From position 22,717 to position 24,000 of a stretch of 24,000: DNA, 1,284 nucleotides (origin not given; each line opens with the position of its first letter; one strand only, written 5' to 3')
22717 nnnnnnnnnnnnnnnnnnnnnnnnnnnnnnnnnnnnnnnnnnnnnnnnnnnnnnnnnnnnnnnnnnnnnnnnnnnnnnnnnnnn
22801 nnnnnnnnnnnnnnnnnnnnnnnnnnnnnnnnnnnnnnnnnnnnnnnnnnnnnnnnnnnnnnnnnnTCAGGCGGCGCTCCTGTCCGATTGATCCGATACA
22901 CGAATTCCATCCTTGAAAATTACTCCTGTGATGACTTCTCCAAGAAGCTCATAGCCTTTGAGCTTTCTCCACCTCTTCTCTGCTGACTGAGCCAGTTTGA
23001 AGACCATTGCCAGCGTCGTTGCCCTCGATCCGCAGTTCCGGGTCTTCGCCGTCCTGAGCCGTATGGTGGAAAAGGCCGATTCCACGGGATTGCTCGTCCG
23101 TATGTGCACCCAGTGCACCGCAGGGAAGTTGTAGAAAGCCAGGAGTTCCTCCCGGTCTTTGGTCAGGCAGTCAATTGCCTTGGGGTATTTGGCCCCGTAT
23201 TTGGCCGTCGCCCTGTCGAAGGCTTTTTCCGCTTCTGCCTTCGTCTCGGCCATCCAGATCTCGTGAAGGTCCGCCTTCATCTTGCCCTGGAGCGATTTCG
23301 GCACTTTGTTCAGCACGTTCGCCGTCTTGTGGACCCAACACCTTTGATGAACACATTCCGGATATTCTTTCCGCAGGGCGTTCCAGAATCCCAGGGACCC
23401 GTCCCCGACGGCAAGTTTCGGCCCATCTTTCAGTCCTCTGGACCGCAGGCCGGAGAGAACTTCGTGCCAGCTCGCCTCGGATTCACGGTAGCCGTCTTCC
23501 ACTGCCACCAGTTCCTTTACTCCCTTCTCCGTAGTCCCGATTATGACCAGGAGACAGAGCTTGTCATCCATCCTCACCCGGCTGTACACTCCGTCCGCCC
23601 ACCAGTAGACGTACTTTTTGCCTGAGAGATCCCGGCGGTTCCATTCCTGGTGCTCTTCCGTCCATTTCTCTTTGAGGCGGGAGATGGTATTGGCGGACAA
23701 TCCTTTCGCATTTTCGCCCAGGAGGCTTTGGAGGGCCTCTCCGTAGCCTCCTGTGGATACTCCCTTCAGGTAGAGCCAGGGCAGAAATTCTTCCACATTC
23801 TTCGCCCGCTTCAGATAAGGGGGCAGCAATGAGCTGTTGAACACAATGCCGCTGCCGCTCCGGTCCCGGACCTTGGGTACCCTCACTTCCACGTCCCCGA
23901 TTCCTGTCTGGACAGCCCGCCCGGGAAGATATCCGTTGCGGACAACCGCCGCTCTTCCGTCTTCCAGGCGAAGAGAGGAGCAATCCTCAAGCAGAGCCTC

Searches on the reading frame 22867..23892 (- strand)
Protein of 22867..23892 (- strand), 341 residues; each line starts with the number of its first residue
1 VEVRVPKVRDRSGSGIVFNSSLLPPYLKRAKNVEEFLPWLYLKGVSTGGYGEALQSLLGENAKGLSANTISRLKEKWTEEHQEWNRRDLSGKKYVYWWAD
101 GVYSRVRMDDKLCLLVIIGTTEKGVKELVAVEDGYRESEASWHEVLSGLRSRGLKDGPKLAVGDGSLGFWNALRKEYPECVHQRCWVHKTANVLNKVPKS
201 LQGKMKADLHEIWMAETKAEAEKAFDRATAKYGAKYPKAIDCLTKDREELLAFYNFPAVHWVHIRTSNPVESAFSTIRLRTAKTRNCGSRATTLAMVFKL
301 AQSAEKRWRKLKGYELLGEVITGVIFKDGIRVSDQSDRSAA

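Call 42: search_protein_families(library=pfam, proteins=[window:22867-23892:-], max_evalue=0.0001)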
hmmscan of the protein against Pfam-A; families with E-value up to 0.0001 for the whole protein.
window:22867-23892:- (341 aa): 1 family
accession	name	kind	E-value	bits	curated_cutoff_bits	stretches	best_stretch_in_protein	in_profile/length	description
PF00872.24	Transposase_mut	-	1.8e-55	188.8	21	1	1-309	76-377/379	Transposase, Mutator family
